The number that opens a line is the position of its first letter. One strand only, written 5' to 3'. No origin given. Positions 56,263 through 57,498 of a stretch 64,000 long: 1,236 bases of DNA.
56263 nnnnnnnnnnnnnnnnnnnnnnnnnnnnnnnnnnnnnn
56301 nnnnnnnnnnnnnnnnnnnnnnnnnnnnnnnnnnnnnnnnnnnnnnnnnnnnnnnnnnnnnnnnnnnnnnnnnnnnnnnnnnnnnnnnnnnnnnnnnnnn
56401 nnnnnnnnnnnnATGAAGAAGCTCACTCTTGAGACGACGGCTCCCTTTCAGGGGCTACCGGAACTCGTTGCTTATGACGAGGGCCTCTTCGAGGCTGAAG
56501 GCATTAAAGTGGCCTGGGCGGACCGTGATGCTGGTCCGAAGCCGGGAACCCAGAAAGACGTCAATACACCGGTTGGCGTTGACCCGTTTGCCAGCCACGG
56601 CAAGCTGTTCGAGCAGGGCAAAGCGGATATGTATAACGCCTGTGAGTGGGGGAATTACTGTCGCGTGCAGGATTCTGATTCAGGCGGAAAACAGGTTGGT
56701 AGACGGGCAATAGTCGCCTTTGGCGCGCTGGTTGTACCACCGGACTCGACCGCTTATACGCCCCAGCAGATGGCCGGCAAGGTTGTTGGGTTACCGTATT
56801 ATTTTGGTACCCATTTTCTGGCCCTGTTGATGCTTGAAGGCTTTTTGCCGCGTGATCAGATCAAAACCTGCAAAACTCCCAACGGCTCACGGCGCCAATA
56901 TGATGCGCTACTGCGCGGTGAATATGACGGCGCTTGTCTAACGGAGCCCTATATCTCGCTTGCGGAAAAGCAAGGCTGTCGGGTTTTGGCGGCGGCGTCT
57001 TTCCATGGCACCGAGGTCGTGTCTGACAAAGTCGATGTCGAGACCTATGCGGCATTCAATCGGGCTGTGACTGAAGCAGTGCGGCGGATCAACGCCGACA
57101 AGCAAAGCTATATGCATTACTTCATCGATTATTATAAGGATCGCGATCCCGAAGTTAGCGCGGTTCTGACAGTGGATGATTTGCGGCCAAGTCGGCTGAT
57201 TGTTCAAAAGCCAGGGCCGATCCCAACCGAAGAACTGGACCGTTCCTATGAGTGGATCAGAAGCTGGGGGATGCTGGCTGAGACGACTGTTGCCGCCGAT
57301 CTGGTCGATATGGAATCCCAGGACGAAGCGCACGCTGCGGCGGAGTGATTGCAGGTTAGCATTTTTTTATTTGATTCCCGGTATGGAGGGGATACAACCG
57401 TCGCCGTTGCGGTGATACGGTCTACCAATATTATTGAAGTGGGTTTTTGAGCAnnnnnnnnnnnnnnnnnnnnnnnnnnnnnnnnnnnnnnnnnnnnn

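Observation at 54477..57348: Three tandem signal-peptide-less NMT1/THI5/SsuA-fold paralogs with an invariant HGK................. motif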

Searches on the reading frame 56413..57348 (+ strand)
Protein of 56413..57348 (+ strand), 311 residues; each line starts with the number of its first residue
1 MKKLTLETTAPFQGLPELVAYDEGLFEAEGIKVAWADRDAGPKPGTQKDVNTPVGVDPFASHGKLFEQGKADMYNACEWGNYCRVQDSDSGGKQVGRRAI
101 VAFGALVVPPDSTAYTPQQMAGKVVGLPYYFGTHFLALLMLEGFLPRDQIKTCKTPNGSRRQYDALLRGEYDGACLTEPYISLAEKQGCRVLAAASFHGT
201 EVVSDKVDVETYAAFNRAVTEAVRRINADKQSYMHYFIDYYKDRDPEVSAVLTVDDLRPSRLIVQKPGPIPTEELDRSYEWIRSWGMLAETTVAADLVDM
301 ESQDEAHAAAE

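Call 3: search_protein_families(library=pfam, proteins=[window:56413-57348:+], max_evalue=0.01)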
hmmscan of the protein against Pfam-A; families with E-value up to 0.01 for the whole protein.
window:56413-57348:+ (311 aa): 1 family
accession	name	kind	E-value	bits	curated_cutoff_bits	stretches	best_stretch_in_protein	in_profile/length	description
PF13379.11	NMT1_2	-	0.0003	21.1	24.7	0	121-194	122-198/252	NMT1-like family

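Call 4: search_protein_families(library=ncbifam, proteins=[window:56413-57348:+], max_evalue=0.01)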
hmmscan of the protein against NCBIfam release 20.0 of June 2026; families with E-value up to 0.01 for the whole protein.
window:56413-57348:+ (311 aa): 1 family
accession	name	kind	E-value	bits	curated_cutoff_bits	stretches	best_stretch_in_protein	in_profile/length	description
TIGR01728.1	SsuA_fam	subfamily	0.0012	18.1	163.5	0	104-205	85-186/290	aliphatic sulfonate ABC transporter substrate-binding protein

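Call 10: find_homologous_proteins(query=window:56413-57348:+)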
Query window:56413-57348:+ (311 aa): 4225 proteins with E <= 0.001 among 8000 candidates; the best 120 are listed.
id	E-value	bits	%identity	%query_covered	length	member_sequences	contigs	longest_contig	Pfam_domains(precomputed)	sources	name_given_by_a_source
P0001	6.7e-198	674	93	100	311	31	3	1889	-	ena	-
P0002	1.3e-197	673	93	100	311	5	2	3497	-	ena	-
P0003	4.3e-191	652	91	100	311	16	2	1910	-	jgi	jgi:NitT/TauT family transport system substrate-binding protein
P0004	3.8e-181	619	85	100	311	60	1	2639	-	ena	-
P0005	7.2e-179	612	83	99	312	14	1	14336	-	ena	-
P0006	1.3e-172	591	92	89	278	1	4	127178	-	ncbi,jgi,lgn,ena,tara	tara:strand:- start:119 stop:955 length:837 start_codon:yes stop_codon:yes gene_type:complete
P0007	2.2e-172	590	80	100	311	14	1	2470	-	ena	-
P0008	4.5e-169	580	80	100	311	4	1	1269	-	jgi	jgi:NitT/TauT family transport system substrate-binding protein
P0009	1.4e-168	578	79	100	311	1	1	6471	-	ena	-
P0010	8.0e-167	572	79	100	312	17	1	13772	-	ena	-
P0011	7.7e-165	566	79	97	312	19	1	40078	-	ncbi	-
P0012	2.8e-164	564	78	97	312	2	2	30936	-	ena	-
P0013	5.5e-164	563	78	100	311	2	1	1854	-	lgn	-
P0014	1.3e-162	558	76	100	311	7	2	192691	-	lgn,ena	-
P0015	1.3e-161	555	78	97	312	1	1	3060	-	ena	-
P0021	2.8e-148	511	72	96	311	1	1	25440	-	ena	-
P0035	1.6e-143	496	66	99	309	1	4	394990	-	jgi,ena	-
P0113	1.1e-140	486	65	99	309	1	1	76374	-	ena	-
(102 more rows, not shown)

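Call 11: find_related_loci(query=window:56413-57348:+, collection=genome_contigs, flank=10000)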
Query window:56413-57348:+ (311 aa) in genome_contigs; peptide patterns used: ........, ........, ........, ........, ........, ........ (x = any residue, [..] = any of these).
599 stretches matched a pattern (row limit reached: there are more); 490 encode a relative of the query (tblastn E <= 1e-3); the best 80 are kept; 80 distinct loci.
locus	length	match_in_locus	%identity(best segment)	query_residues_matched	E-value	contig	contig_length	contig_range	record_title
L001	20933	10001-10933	94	1-311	0e+0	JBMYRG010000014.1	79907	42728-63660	MAG: Alphaproteobacteria bacterium isolate ME_XS_2303_bin_60 ME_XS_2303_bin_60_13, whole genome shotgun sequence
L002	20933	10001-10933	93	1-311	0e+0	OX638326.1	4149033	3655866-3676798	MAG: uncultured Alphaproteobacteria bacterium isolate 36580269-0a0b-41f5-a0f3-8f7859907d82 genome assembly, chromosome:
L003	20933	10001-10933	93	1-311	0e+0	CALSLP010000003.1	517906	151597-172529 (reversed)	MAG: uncultured Alphaproteobacteria bacterium isolate A_MB73 genome assembly, contig: contig_9554_A_MB73, whole genome s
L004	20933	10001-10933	92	1-311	0e+0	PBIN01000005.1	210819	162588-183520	MAG: Rhodospirillaceae bacterium isolate SP3 MHASMcontig_2440451, whole genome shotgun sequence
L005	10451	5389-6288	93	1-300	0e+0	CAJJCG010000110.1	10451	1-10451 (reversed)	MAG: Alphaproteobacteria bacterium UBA2964 isolate FRAM18_bin082 genome assembly, contig: FRAM17_bin082-110, whole genom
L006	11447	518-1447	86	1-310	0e+0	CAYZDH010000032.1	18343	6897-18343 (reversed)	MAG TPA_asm: uncultured Rhodospirillaceae bacterium isolate SRP092796_co3_660 genome assembly, contig: NODE_5381_length_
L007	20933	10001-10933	84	1-311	0e+0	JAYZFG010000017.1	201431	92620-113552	MAG: Pseudomonadota bacterium isolate XB_MAG160 DB_MAG160_0017, whole genome shotgun sequence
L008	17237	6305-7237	80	1-311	2e-171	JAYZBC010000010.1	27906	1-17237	MAG: Pseudomonadota bacterium isolate XB_MAG1198 DB_MAG1198_0010, whole genome shotgun sequence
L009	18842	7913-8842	84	1-310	0e+0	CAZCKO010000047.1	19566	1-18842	MAG TPA_asm: uncultured Rhodospirillaceae bacterium isolate SRP077602_co4_646 genome assembly, contig: NODE_4696_length_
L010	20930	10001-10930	70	1-311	2e-152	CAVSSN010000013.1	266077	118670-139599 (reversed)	MAG: uncultured Alphaproteobacteria bacterium isolate MFD05513.bin.2.39 genome assembly, contig: contig_34409, whole gen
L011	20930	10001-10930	67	1-311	2e-149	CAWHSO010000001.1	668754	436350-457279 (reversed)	MAG: uncultured Alphaproteobacteria bacterium isolate MFD03399.bin.2.59 genome assembly, contig: contig_10313, whole gen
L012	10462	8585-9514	67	1-311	5e-149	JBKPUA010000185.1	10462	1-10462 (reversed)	MAG: Pseudomonadota bacterium isolate GM_HAYS_MAG_00042 GM_HAYS_000000806664, whole genome shotgun sequence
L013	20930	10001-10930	67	1-311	2e-149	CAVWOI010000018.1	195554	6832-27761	MAG: uncultured Alphaproteobacteria bacterium isolate MFD00964.bin.3.426 genome assembly, contig: contig_30046, whole ge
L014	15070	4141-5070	67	1-311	3e-149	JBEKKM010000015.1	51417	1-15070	MAG: Xanthobacteraceae bacterium isolate SPRUCE 347 SPRUCE_347_15, whole genome shotgun sequence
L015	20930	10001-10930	67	1-311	4e-149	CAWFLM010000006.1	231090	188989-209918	MAG: uncultured Alphaproteobacteria bacterium isolate MFD01716.bin.2.74 genome assembly, contig: contig_27816, whole gen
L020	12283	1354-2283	66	1-311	1e-148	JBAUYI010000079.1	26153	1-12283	MAG: Xanthobacteraceae bacterium isolate MFD10067_ilm_asm_bin34 k127_457114, whole genome shotgun sequence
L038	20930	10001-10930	66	1-311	8e-146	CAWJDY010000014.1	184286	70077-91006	MAG: uncultured Alphaproteobacteria bacterium isolate MFD03346.bin.1.73 genome assembly, contig: contig_203, whole genom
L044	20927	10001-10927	65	1-310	1e-145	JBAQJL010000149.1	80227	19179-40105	MAG: Xanthobacteraceae bacterium isolate MFD06121_ilm_asm_bin27 k127_112444, whole genome shotgun sequence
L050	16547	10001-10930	65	1-311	2e-145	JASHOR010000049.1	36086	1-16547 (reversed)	MAG: Xanthobacteraceae bacterium isolate JOPF028 JOPF_AWAY_contig_323300, whole genome shotgun sequence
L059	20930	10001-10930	66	1-311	2e-144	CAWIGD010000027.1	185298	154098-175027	MAG: uncultured Alphaproteobacteria bacterium isolate MFD00392.bin.2.84 genome assembly, contig: contig_26572, whole gen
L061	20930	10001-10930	65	1-311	1e-144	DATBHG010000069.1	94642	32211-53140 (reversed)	MAG TPA_asm: Xanthobacteraceae bacterium isolate SMAG_U3858 k141_2870774, whole genome shotgun sequence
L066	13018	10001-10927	65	1-310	2e-144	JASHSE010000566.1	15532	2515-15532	MAG: Xanthobacteraceae bacterium isolate JOPF119 JOPF_N043_contig_92540, whole genome shotgun sequence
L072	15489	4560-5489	66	1-311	3e-144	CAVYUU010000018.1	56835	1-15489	MAG: uncultured Alphaproteobacteria bacterium isolate MFD09212.bin.1.139 genome assembly, contig: contig_9114, whole gen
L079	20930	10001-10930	65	1-311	1e-143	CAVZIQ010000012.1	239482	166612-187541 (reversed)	MAG: uncultured Alphaproteobacteria bacterium isolate MFD01716.bin.1.196 genome assembly, contig: contig_82038, whole ge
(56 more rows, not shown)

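Call 20: search_protein_families(library=pfam, proteins=[L014:2942-4024:+, L038:6422-7429:-, L059:5220-6464:-, L059:712-2157:+, L072:5517-6830:+, L066:12388-12903:+, L061:9132-9884:-, L079:8552-9913:+, L020:10163-11038:+, L044:12911-13345:+], max_evalue=0.001)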
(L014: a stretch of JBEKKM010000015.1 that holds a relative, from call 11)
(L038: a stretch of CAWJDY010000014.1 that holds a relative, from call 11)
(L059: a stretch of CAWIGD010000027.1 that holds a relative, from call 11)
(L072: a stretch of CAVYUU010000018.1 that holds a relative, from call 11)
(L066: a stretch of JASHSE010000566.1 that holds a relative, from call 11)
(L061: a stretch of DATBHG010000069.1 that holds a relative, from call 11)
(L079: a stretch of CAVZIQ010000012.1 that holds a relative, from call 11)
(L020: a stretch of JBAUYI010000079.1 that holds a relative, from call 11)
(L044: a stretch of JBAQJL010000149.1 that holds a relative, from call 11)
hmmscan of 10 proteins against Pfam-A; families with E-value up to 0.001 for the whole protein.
L014:2942-4024:+ (360 aa): 2 families
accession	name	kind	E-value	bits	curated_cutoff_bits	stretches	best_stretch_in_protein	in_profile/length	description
PF02900.23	LigB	-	1.2e-34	120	26.3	1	16-252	3-252/269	Catalytic LigB subunit of aromatic ring-opening dioxygenase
PF07746.16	LigA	-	0.00046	20.7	25.3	1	300-342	10-52/87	Aromatic-ring-opening dioxygenase LigAB, LigA subunit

L038:6422-7429:- (335 aa): 1 family
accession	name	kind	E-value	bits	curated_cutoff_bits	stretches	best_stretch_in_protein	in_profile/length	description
PF12974.12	Phosphonate-bd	-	0.00011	22.1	27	1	47-140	42-136/242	ABC transporter, phosphonate, periplasmic substrate-binding protein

L059:5220-6464:- (414 aa): 2 families
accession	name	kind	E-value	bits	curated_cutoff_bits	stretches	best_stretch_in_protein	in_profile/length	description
PF01494.25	FAD_binding_3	-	4.3e-61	207.5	22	1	10-359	3-347/349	FAD binding domain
PF01266.30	DAO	-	1.5e-06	28.5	27.9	1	10-44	1-35/353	FAD dependent oxidoreductase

L059:712-2157:+ (481 aa): 3 families
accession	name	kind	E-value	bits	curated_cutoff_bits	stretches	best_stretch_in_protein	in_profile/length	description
PF01977.22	UbiD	-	1.5e-60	204.3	23.3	1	121-316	9-204/206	3-octaprenyl-4-hydroxybenzoate carboxy-lyase Rift-related domain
PF20696.2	UbiD_C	-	2.2e-24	86.3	24.2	1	325-448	5-127/127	3-octaprenyl-4-hydroxybenzoate carboxy-lyase C-terminal domain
PF20695.2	UbiD_N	-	9.6e-14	51.7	24.3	1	23-92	3-68/78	3-octaprenyl-4-hydroxybenzoate carboxy-lyase N-terminal domain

L072:5517-6830:+ (437 aa): 2 families
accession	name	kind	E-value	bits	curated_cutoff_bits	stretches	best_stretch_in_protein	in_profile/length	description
PF00355.32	Rieske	-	2e-19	69.7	20.3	1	45-126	2-81/88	Rieske [2Fe-2S] domain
PF00848.25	Ring_hydroxyl_A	-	7.3e-16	59.1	24.9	1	192-398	8-180/208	Ring hydroxylating alpha subunit (catalytic domain)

L066:12388-12903:+ (171 aa): 2 families
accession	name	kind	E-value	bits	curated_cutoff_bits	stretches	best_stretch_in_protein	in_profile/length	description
PF00866.24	Ring_hydroxyl_B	-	1.7e-36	125.9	27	1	26-160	1-140/144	Ring hydroxylating beta subunit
PF13577.12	SnoaL_4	-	7.2e-09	36.1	24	1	16-151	5-123/126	SnoaL-like domain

L061:9132-9884:- (250 aa): 2 families
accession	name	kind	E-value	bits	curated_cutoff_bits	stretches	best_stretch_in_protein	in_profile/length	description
PF07729.17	FCD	-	1.5e-17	64.6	24.3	1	101-220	4-124/125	FCD domain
PF00392.27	GntR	-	3.2e-12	46.3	27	1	15-76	3-64/64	Bacterial regulatory proteins, gntR family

L079:8552-9913:+ (453 aa): 2 families
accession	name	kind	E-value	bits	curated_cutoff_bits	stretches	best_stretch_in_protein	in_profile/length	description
PF07690.21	MFS_1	-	3.1e-43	148.5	33.4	2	33-342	2-281/347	Major Facilitator Superfamily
PF00083.30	Sugar_tr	-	5.1e-37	128.3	22.3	1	64-452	48-449/452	Sugar (and other) transporter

L020:10163-11038:+ (291 aa): 0 families

L044:12911-13345:+ (144 aa): 0 families

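Call 21: search_protein_families(library=ncbifam, proteins=[L014:2942-4024:+, L038:6422-7429:-, L059:5220-6464:-, L059:712-2157:+, L072:5517-6830:+, L066:12388-12903:+, L020:10163-11038:+, L044:12911-13345:+, L015:15654-16904:+, L050:6440-8098:-], max_evalue=0.00001)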
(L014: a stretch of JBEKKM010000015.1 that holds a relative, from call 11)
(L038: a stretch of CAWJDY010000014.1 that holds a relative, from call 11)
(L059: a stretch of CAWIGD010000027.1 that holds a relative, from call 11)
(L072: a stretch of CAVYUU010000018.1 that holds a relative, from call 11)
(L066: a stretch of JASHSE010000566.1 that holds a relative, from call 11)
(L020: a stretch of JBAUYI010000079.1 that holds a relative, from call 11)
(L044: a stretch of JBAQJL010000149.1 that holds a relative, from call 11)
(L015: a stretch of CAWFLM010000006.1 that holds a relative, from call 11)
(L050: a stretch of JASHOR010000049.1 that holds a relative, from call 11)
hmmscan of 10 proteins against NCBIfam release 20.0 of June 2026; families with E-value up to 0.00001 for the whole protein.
L014:2942-4024:+ (360 aa): 10 families
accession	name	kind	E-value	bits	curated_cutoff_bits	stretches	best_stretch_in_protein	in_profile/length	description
NF009909.0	PRK13370.1-3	subfamily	1.1e-30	107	286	1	30-192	17-181/286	3-carboxyethylcatechol 2,3-dioxygenase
NF009910.0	PRK13370.1-4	equivalog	7.7e-30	104.1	291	1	18-193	8-184/312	3-carboxyethylcatechol 2,3-dioxygenase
NF009908.0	PRK13370.1-2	equivalog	1.7e-27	96.7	467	1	33-191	21-182/314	3-carboxyethylcatechol 2,3-dioxygenase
NF009907.0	PRK13370.1-1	equivalog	4.8e-24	85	549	1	32-197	20-188/314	3-carboxyethylcatechol 2,3-dioxygenase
NF009901.0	PRK13364.1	subfamily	5.6e-24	84.7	290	1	9-249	1-255/279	class III extradiol dioxygenase family protein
NF009902.0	PRK13365.1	subfamily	1.5e-19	70.1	299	1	39-247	33-254/298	class III extradiol dioxygenase family protein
NF009912.0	PRK13372.1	equivalog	1.2e-16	60.6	837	1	50-246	191-400/443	protocatechuate 4,5-dioxygenase subunit alpha/beta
NF009903.0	PRK13366.1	subfamily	9.6e-15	54.6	317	1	51-265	45-273/284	class III extradiol dioxygenase subunit beta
NF009904.0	PRK13367.1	equivalog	1.3e-14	54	412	1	9-244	1-251/426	gallate dioxygenase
NF009913.0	PRK13373.1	equivalog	2e-14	53.6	462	1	9-228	1-231/344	putative dioxygenase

L038:6422-7429:- (335 aa): 0 families

L059:5220-6464:- (414 aa): 60 families (the best 25 are shown)
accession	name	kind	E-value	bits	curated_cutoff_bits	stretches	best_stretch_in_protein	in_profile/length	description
NF004832.0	PRK06184.1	subfamily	1.2e-53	182.6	476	1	6-355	4-342/506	hypothetical protein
NF006002.0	PRK08132.1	subfamily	9.3e-51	172.8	416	1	6-358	23-363/552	FAD-dependent oxidoreductase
NF004831.0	PRK06183.1-5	equivalog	1.4e-49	169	546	1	6-354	6-339/568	bifunctional 3-(3-hydroxy-phenyl)propionate/3-hydroxycinnamic acid hydroxylase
NF004780.0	PRK06126.1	subfamily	2.3e-48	164.8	445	1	6-362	6-370/552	hypothetical protein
NF004829.0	PRK06183.1-3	subfamily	7e-48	163.6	390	1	6-360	6-352/520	bifunctional 3-(3-hydroxy-phenyl)propionate/3-hydroxycinnamic acid hydroxylase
NF006092.0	PRK08244.1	equivalog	2.3e-40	138.7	644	2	10-190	4-171/494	monooxygenase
NF033145.1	rif_monoox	equivalog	2.6e-40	138.7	800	1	11-388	3-361/472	rifampin monooxygenase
NF046068.1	AkvoneHdxseDnrF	equivalog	1.3e-38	133.1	650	2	11-192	1-184/439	aklavinone 12-hydroxylase DnrF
NF004828.0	PRK06183.1-2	equivalog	6.8e-38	130.3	853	1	6-354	10-340/568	bifunctional 3-(3-hydroxy-phenyl)propionate/3-hydroxycinnamic acid hydroxylase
NF005303.0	PRK06834.1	subfamily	2.5e-36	125.3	625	2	283-374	252-341/488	hypothetical protein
NF046069.1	AkvoneHdxseRdmE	equivalog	2.7e-36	125.5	700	2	11-191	1-184/521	aklavinone 12-hydroxylase RdmE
NF004827.0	PRK06183.1-1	equivalog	1.9e-30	105.8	966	1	7-353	14-345/554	bifunctional 3-(3-hydroxy-phenyl)propionate/3-hydroxycinnamic acid hydroxylase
NF004834.1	PRK06185.1-3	subfamily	3.2e-30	105.3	500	2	8-191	7-183/420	FAD-dependent oxidoreductase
NF004830.0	PRK06183.1-4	equivalog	1.5e-29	102.9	1135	1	9-352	19-347/617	bifunctional 3-(3-hydroxy-phenyl)propionate/3-hydroxycinnamic acid hydroxylase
TIGR01988.1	Ubi-OHases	subfamily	6.4e-29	101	224.65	2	11-194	2-181/387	ubiquinone biosynthesis hydroxylase, UbiH/UbiF/VisC/COQ6 family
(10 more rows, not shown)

L059:712-2157:+ (481 aa): 7 families
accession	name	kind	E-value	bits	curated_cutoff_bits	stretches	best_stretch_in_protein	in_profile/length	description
TIGR00148.1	TIGR00148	subfamily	1.1e-81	274.8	244.85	1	17-429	1-422/438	UbiD family decarboxylase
NF041204.1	VdcC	exception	3e-77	260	650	1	14-453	1-440/467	non-oxidative hydroxyarylic acid decarboxylases subunit C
TIGR02724.1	phenyl_P_beta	equivalog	2e-72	244.1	468.95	1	16-456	2-447/472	phenylphosphate carboxylase subunit beta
NF008175.0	PRK10922.1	equivalog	1.8e-52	178.5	788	2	127-426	137-439/497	4-hydroxy-3-polyprenylbenzoate decarboxylase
NF041219.1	BagN_FevL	exception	7.9e-51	173.1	1000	1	10-461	13-482/502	bagremycin/ferroverdin biosynthesis UbiD family decarboxylase BagN/FevL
TIGR03701.1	mena_SCO4490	equivalog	1e-50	172.8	495.9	1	19-420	1-416/433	menaquinone biosynthesis decarboxylase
TIGR02723.1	phenyl_P_alpha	equivalog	2.3e-40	138.7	564.6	1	10-464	3-458/485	phenylphosphate carboxylase subunit alpha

L072:5517-6830:+ (437 aa): 6 families
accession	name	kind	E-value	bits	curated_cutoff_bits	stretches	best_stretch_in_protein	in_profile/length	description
TIGR03229.1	benzo_1_2_benA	equivalog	1.2e-79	268.2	780.95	1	21-401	15-388/433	benzoate 1,2-dioxygenase large subunit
TIGR03228.1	anthran_1_2_A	equivalog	1.6e-72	244.6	671.9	1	21-401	15-393/438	anthranilate 1,2-dioxygenase large subunit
NF042946.1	3PPDioc_HcaE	equivalog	3.1e-66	224.2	830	1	13-434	5-430/450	3-phenylpropionate/cinnamic acid dioxygenase subunit alpha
NF041684.1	ant_diox_AndAc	equivalog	1.6e-45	155.5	750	1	19-256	20-267/418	anthranilate 1,2-dioxygenase large subunit AndAc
NF058607.1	GlBtMonoOxGbcA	equivalog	3.5e-39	134.4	670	1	23-245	34-247/420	glycine betaine monooxygenase oxygenase subunit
NF052579.1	BetMthstMoxSdmAMthl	equivalog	4.8e-10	38.9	600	1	47-123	19-94/351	4beta-methylsterol monooxygenase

L066:12388-12903:+ (171 aa): 5 families
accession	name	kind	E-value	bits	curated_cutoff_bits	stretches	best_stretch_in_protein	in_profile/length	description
NF007479.0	PRK10069.1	subfamily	2.8e-27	95.9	145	1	18-155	22-169/185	3-phenylpropionate/cinnamic acid dioxygenase subunit beta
NF042947.1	3PPDioc_HcaF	equivalog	3.1e-21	76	230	1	20-157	12-158/172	3-phenylpropionate/cinnamic acid dioxygenase subunit beta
TIGR03232.1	benzo_1_2_benB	equivalog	4.2e-19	69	225.55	1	21-158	2-142/155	benzoate 1,2-dioxygenase small subunit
TIGR03231.1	anthran_1_2_B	equivalog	1.2e-12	48.3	213.5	1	21-159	2-143/155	anthranilate 1,2-dioxygenase small subunit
NF041685.1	ant_diox_AndAd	equivalog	1.6e-08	34.3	230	1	28-155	16-140/155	anthranilate 1,2-dioxygenase small subunit AndAd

L020:10163-11038:+ (291 aa): 0 families

L044:12911-13345:+ (144 aa): 0 families

L015:15654-16904:+ (416 aa): 39 families (the best 25 are shown)
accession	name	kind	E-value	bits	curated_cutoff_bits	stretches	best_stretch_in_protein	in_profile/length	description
NF005566.0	PRK07236.1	subfamily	5.7e-132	440.3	333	1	2-379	5-384/386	hypothetical protein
NF005720.0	PRK07538.1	subfamily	1.5e-33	116.4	400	1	5-395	4-390/418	hypothetical protein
NF005243.0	PRK06753.1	equivalog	2.4e-31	108.9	365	2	7-180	4-181/374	hypothetical protein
NF033623.1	urate_HpxO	equivalog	3.4e-31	108.5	500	2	98-176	103-182/381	FAD-dependent urate hydroxylase HpxO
NF005313.0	PRK06847.1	subfamily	8.7e-28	97.3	372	1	5-178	6-191/375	hypothetical protein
NF006021.0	PRK08163.1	equivalog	2.2e-25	89.5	459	1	107-209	123-221/398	3-hydroxybenzoate 6-monooxygenase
NF033476.1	tet_destruct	subfamily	5.5e-18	65.1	550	2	298-359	279-340/386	tetracycline destructase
TIGR03219.1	salicylate_mono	equivalog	7.5e-18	64.4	446.35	1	102-180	110-193/414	salicylate 1-monooxygenase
NF005452.0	PRK07045.1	equivalog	1.1e-15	57.4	397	0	98-156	110-170/388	putative monooxygenase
NF005062.0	PRK06475.1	equivalog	1.5e-15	56.9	524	1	2-209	2-227/401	FAD-binding protein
NF005761.0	PRK07588.1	equivalog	1.2e-14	54.1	454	0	110-155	117-162/392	FAD-binding domain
NF004523.0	PRK05868.1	equivalog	7.5e-14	51.3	536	1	288-353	270-335/372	FAD-binding protein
NF004831.0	PRK06183.1-5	equivalog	1.7e-13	49.9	546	1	296-379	277-362/568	bifunctional 3-(3-hydroxy-phenyl)propionate/3-hydroxycinnamic acid hydroxylase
NF033145.1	rif_monoox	equivalog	2.1e-13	50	800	1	7-156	4-159/472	rifampin monooxygenase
TIGR01988.1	Ubi-OHases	subfamily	3.4e-12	45.9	224.65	0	285-359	263-342/387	ubiquinone biosynthesis hydroxylase, UbiH/UbiF/VisC/COQ6 family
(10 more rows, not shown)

L050:6440-8098:- (552 aa): 6 families
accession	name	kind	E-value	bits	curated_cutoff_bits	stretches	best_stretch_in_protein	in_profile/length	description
NF002550.0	PRK02106.1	subfamily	5e-178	593.1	605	1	3-537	3-541/563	choline dehydrogenase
TIGR01810.1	betA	equivalog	3.6e-147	491.2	732.1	1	7-530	1-527/532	choline dehydrogenase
TIGR03970.1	mycofact_MftG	equivalog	3e-105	353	387.45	2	7-312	2-307/487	mycofactocin dehydrogenase MftG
TIGR04542.1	GMC_mycofac_2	equivalog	9e-37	127.1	400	1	7-276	1-244/425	mycofactocin system GMC family oxidoreductase MftG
NF038210.1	GMC_mycofac_3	equivalog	1e-18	67.4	300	1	9-109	2-93/418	mycofactocin system GMC family oxidoreductase MftG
TIGR02462.1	pyranose_ox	equivalog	1.2e-08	34.4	544.9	0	469-531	482-545/548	pyranose oxidase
